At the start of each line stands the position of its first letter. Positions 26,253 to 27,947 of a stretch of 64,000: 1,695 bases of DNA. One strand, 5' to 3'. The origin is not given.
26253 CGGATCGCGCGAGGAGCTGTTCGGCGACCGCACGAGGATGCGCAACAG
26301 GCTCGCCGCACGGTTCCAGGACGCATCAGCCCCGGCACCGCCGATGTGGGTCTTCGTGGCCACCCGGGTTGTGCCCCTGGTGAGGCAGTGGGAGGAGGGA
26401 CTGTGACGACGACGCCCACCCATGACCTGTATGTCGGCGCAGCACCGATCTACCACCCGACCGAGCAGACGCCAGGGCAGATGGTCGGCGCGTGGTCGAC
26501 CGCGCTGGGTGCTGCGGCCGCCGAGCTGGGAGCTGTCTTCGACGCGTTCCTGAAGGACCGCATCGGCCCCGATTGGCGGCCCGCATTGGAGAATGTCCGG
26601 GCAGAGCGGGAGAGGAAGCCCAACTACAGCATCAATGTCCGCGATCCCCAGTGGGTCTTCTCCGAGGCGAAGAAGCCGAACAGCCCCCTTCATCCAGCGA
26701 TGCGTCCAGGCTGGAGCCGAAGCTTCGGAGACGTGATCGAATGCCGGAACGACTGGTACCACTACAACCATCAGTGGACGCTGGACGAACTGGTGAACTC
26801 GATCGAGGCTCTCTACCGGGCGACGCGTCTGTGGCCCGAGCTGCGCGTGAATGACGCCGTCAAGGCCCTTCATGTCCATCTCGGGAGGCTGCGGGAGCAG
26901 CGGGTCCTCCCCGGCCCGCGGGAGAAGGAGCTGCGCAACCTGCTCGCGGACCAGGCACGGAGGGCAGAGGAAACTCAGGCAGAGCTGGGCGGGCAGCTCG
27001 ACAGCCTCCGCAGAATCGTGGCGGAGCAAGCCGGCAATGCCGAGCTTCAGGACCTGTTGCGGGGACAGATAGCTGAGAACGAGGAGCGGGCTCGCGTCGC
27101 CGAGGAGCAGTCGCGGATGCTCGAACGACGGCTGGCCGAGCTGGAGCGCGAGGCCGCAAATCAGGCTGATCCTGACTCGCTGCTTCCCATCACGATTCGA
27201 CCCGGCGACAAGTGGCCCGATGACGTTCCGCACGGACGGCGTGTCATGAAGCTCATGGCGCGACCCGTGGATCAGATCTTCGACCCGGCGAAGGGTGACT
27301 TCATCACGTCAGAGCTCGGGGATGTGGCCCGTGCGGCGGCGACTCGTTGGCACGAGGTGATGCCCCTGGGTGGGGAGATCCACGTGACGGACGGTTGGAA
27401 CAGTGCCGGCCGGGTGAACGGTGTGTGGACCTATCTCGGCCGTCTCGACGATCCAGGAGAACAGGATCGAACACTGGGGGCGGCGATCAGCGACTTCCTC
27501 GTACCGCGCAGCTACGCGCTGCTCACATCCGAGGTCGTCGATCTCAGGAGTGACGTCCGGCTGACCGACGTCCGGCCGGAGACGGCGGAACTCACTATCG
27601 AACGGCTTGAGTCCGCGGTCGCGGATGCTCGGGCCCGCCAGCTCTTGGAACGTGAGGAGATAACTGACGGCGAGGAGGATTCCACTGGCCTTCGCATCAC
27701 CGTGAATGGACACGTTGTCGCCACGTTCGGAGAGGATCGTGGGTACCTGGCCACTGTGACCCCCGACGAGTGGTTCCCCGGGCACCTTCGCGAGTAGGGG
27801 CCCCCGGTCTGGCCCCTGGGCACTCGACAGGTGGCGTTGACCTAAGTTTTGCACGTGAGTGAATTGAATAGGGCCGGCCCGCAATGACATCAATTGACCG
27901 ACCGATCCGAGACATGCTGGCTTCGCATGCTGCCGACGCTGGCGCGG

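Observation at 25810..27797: Two extra genes trail the DruE-like helicase; one carries an RNxxxH HEPN-like motif and a coiled coil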

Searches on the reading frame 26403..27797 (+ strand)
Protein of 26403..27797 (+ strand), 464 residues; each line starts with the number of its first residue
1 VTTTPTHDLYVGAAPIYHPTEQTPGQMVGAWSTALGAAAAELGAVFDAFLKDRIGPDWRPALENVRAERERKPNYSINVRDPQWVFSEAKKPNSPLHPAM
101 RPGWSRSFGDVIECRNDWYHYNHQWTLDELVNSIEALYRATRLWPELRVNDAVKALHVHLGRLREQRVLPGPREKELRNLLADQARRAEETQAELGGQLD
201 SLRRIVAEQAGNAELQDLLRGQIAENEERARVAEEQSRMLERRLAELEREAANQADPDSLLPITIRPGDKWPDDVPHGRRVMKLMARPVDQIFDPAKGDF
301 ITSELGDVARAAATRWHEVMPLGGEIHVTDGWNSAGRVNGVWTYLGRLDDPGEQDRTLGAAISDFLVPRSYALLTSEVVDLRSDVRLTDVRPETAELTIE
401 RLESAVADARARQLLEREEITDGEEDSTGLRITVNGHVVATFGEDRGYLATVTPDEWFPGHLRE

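Call 6: search_protein_families(library=pfam, proteins=[window:26403-27797:+], max_evalue=0.1)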
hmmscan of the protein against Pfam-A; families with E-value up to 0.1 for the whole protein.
window:26403-27797:+ (464 aa): 1 family
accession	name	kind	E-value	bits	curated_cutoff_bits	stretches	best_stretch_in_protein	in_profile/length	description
PF03285.20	Paralemmin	-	0.02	14.8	27.3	1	210-259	43-92/333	Paralemmin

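Call 7: search_protein_families(library=padloc, proteins=[window:26403-27797:+], max_evalue=0.01)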
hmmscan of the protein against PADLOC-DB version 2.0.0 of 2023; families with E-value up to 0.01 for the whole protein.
window:26403-27797:+ (464 aa): 0 families

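Call 8: find_homologous_proteins(query=window:26403-27797:+)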
Query window:26403-27797:+ (464 aa): 2 proteins with E <= 0.001 among 8000 candidates.
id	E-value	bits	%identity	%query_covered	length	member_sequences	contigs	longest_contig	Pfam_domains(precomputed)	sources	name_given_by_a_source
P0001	0.0e+0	1052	100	100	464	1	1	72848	-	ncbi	-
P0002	1.8e-128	448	47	97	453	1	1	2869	-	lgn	-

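Call 9: search_protein_families(library=ncbifam, proteins=[window:26403-27797:+], max_evalue=0.1)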
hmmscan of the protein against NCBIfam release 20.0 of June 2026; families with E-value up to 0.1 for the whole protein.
window:26403-27797:+ (464 aa): 1 family
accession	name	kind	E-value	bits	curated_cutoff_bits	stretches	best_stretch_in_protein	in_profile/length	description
TIGR00896.1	CynX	subfamily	0.078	12.1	406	0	21-63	117-158/355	CynX/NimT family MFS transporter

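Call 13: find_encoding_contigs(protein=P0002, flank=10000)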
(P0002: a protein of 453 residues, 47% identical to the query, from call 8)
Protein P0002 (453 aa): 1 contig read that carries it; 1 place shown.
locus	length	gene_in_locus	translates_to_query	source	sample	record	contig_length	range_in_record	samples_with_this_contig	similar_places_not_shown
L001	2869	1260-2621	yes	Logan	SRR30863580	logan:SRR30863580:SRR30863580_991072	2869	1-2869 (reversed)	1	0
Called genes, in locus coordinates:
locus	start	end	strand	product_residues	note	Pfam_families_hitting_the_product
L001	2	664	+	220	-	?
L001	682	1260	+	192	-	-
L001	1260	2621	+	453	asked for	-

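Call 14: find_encoding_contigs(protein=P0001, flank=10000, max_places=3)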
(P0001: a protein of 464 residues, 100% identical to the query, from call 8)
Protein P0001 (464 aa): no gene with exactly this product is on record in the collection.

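Call 28: find_related_loci(query=A1, collection=genome_contigs, flank=10000)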
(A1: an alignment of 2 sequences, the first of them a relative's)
Query A1 (464 aa) in genome_contigs; peptide patterns used: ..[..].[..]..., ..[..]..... (x = any residue, [..] = any of these).
23 stretches matched a pattern, but none encodes a relative of the query by tblastn (E <= 1e-3).

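Call 33: search_solved_structures(query=A1, max_evalue=10)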
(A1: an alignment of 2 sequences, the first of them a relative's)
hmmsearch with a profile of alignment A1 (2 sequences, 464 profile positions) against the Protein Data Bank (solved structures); distinct sequences matched with E-value up to 10: 4.
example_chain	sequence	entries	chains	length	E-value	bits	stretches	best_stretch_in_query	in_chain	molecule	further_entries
6pf2_A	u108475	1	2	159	0.77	11.6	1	185-250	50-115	Myosin, heavy polypeptide 7, cardiac muscle, beta variant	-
7nwg_a2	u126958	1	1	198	0.99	11.2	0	370-419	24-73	ribosomal protein eS25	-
3oh8_A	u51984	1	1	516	5.3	8.8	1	183-259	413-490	Nucleoside-diphosphate sugar epimerase (SulA family)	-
5b83_B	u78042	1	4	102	9.5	8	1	171-239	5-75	Optineurin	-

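Call 35: search_protein_families(library=pfam, proteins=[L001:1260-1760:+, L001:682-1257:+], max_evalue=10)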
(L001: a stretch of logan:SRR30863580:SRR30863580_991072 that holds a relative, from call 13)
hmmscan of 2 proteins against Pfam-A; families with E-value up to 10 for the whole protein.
L001:1260-1760:+ (167 aa): 0 families

L001:682-1257:+ (192 aa): 0 families

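Call 38: search_protein_representatives(alignment_id=A1)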
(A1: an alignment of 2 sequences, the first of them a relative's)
Query: 2 sequences, 464 profile positions. Proteins with E-value up to 0.001 (for the whole library): 108; up to 1e-10: 56; up to 1e-30: 4. The best 108 are listed.
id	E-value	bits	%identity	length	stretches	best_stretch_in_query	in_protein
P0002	8.2e-268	905.0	-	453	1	8-464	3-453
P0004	2.5e-122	425.4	-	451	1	16-463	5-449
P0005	6.8e-56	206.3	-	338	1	120-463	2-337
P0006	1.5e-39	152.4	-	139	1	329-460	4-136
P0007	3.6e-30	121.5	-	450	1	16-460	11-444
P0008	4.5e-30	121.2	-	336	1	15-352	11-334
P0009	7.4e-30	120.5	-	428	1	23-403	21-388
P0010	3.2e-29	118.4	-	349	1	18-349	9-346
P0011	8.9e-29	116.9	-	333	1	16-351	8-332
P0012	2.9e-28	115.2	-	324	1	35-349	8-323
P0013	7.2e-28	113.9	-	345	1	17-350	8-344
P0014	1.2e-26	109.9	-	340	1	17-352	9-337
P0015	1.6e-26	109.5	-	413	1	21-351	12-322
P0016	2.0e-26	109.2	-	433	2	19-425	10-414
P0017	2.7e-26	108.7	-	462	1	27-349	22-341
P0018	2.8e-26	108.7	-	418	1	14-415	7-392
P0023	6.8e-23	97.5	-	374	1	19-352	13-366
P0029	3.9e-21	91.7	-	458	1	18-358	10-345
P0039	2.7e-17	79.1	-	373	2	16-138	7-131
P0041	7.6e-17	77.6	-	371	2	9-137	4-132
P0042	1.3e-16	76.8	-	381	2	16-243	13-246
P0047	4.2e-13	65.2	-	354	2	14-164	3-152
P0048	8.4e-13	64.2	-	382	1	15-136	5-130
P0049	1.7e-12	63.2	-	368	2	16-203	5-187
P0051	3.4e-12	62.2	-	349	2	16-171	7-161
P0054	1.1e-11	60.5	-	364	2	17-208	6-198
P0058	6.5e-11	58.0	-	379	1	51-352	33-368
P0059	1.9e-10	56.5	-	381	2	43-240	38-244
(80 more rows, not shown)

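Call 40: find_encoding_contigs(protein=P0004, flank=10000, max_places=4)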
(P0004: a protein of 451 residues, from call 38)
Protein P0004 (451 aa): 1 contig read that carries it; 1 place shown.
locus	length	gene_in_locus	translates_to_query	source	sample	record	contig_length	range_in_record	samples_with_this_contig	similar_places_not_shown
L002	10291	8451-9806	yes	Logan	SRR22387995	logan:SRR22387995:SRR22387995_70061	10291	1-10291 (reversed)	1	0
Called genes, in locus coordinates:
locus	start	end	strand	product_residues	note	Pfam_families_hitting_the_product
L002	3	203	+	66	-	?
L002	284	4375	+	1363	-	PF07669:Eco57I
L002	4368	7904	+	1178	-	PF13091:PLDc_2 (weak), PF04851:ResIII (faint), PF00270:DEAD (faint), PF00176:SNF2-rel_dom, PF00271:Helicase_C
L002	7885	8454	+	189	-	-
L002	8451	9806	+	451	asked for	-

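Call 41: find_encoding_contigs(protein=P0007, flank=10000, max_places=4)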
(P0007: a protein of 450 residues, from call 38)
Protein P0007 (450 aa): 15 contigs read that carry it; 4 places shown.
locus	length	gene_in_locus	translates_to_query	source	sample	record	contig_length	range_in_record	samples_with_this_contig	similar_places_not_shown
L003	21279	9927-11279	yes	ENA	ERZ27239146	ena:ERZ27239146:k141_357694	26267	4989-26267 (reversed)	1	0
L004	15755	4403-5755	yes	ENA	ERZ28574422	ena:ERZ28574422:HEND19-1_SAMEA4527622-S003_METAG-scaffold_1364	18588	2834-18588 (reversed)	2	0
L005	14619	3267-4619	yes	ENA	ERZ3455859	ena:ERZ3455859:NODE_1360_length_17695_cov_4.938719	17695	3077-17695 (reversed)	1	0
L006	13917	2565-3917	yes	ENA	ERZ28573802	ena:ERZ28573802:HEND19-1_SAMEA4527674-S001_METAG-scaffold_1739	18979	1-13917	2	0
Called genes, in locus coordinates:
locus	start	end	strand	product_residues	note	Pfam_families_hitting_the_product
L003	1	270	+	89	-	?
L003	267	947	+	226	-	PF08843:AbiEii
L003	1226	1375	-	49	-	-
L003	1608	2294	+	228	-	-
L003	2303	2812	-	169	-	-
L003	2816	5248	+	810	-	PF00012:HSP70, PF13181:TPR_8 (faint)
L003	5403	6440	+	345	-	PF13361:UvrD_C (weak), PF13538:UvrD_C_2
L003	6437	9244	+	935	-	PF00158:Sigma54_activat (faint), PF05496:RuvB_N (faint), PF00004:AAA, PF01078:Mg_chelatase (faint), PF07728:AAA_5 (faint), PF17866:AAA_lid_6, PF00004:AAA, PF17866:AAA_lid_6, +5 more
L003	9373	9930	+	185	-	-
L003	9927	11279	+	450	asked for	-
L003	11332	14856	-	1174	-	PF00270:DEAD (weak), PF04851:ResIII (faint), PF00176:SNF2-rel_dom, PF00271:Helicase_C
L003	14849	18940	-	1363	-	PF07669:Eco57I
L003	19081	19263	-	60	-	-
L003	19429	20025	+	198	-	-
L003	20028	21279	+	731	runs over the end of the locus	-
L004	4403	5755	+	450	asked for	-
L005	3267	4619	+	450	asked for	-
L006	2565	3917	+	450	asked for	-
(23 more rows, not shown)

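Call 47: find_encoding_contigs(protein=P0011, flank=10000, max_places=5)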
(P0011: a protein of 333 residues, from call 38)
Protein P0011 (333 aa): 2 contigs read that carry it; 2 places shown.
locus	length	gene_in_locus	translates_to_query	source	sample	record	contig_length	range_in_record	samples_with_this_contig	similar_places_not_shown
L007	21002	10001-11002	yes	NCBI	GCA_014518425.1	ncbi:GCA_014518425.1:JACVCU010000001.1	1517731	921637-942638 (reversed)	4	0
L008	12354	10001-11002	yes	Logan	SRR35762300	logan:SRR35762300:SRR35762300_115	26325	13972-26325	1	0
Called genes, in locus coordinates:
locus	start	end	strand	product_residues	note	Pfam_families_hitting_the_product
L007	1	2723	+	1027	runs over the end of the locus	PF13091:PLDc_2, PF00176:SNF2-rel_dom (faint), PF04851:ResIII, PF00271:Helicase_C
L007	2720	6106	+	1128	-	PF02384:N6_Mtase (faint), PF18135:Type_ISP_C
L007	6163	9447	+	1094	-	PF00270:DEAD (weak), PF04851:ResIII, PF00176:SNF2-rel_dom, PF00271:Helicase_C, PF12137:RapA_C (weak)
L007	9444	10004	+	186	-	-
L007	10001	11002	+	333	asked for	-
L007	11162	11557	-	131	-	PF02467:Whib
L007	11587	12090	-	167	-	-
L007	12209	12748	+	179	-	PF12844:HTH_19 (weak), PF13560:HTH_31 (weak), PF01381:HTH_3, PF13443:HTH_26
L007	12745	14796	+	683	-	PF00270:DEAD, PF04851:ResIII, PF00271:Helicase_C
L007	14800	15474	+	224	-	-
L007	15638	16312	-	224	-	PF19866:DUF6339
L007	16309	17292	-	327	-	-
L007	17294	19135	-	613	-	-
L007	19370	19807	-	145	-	PF03852:Vsr, PF18741:MTES_1575 (faint)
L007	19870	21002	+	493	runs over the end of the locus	PF00145:DNA_methylase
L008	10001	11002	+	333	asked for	-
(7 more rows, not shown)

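Call 50: search_dna_similar(query=P0001, collection=plasmids, mode=protein, max_evalue=0.001)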
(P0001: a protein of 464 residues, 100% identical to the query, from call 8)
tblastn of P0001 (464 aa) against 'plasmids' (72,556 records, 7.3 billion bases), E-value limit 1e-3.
No match.

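Call 51: find_encoding_contigs(protein=P0016, flank=10000, max_places=4)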
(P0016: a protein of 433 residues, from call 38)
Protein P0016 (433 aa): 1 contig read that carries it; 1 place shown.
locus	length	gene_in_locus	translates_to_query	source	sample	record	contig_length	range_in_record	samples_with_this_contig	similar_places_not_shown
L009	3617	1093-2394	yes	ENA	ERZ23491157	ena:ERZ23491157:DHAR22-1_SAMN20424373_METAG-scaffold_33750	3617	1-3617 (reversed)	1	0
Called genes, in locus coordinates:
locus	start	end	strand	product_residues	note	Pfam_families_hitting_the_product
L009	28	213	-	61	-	-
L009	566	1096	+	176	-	-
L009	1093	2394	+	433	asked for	-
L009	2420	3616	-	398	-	?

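Call 52: find_encoding_contigs(protein=P0039, flank=10000, max_places=4)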
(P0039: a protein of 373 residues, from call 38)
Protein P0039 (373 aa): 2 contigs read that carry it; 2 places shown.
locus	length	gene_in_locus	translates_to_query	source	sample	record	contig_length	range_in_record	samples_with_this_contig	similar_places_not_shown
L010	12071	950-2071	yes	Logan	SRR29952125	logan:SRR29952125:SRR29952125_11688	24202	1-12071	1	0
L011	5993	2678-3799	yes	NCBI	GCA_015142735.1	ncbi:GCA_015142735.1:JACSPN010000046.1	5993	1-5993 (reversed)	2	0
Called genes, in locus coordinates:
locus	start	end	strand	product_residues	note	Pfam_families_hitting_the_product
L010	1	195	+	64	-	?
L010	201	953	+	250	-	-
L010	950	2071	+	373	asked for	-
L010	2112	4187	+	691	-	PF03235:GmrSD_N, PF07510:GmrSD_C, PF18899:DUF5655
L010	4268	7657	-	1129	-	PF13091:PLDc_2, PF00270:DEAD (faint), PF04851:ResIII (faint), PF00176:SNF2-rel_dom, PF00271:Helicase_C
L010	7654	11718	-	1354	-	PF07669:Eco57I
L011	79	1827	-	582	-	PF13289:SIR2_2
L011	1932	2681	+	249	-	-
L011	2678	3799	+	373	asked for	-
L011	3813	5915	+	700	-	PF03235:GmrSD_N, PF07510:GmrSD_C, PF18899:DUF5655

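Call 54: predict_structure(alignment_id=A2)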
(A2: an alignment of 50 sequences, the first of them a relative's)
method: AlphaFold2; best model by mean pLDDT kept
length: 464 residues; sequences in the alignment: 50
mean_pLDDT: 89.2   pTM: 0.58
mean pLDDT of the five models: 89.2, 88.5, 88.1, 87.7, 87.1
residues with pLDDT >= 90: 303; 70-90: 128; 50-70: 18; < 50: 15
segments of 3 or more residues with pLDDT < 50: 1-11, 419-422
pLDDT, mean of each block of 10 residues (from residue 1): 40 80 91 97 96 98 97 96 95 94 92 96 88 96 96 95 75 78 88 90 86 89 90 91 86 77 84 91 97 97 95 94 96 96 94 68 84 95 96 97 95 77 74 93 90 96 83
secondary structure, 60 per line:
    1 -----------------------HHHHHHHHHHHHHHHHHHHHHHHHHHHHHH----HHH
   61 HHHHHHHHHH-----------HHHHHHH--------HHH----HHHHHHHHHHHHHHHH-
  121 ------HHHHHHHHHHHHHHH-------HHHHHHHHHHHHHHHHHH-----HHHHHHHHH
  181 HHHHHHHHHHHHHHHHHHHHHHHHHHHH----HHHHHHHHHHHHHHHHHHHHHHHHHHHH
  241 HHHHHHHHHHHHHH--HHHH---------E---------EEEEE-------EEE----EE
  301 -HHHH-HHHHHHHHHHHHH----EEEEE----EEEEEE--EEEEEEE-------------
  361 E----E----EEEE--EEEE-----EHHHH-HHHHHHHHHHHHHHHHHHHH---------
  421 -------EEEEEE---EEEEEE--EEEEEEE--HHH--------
elements in order: H24-53 H58-70 H82-88 H104-119 H127-141 H149-166 H172-208 H213-254 H257-260 E280-284 E292-294 H302-305 H307-319 E324-328 E333-338 E341-347 E371-374 E377-380 H387-390 H392-411 E428-433 E437-442 E445-451

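Call 57: find_encoding_contigs(protein=P0023, flank=10000, max_places=4)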
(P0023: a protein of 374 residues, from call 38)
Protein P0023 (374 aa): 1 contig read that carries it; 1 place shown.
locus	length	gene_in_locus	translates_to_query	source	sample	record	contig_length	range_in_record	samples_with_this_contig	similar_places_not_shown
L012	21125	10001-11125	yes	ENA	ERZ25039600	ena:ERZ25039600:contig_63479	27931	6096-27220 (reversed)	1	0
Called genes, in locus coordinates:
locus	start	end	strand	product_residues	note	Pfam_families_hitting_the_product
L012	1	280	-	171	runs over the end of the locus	-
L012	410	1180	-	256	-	-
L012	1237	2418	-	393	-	-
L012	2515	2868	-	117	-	-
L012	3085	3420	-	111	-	-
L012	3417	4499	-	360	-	-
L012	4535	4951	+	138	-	-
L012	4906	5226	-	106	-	-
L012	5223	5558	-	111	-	-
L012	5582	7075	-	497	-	-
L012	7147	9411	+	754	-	PF03235:GmrSD_N, PF24698:DUF7662 (faint), PF07510:GmrSD_C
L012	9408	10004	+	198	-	-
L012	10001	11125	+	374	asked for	-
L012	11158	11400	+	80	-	-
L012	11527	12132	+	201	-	-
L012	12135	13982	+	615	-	-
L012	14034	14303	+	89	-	-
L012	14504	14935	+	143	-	-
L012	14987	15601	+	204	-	PF04545:Sigma70_r4 (faint)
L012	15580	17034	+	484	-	-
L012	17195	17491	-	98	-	-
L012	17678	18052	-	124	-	PF19866:DUF6339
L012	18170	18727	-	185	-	-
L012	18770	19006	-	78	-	-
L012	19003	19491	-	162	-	-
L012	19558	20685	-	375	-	-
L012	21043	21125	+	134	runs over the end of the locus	PF03852:Vsr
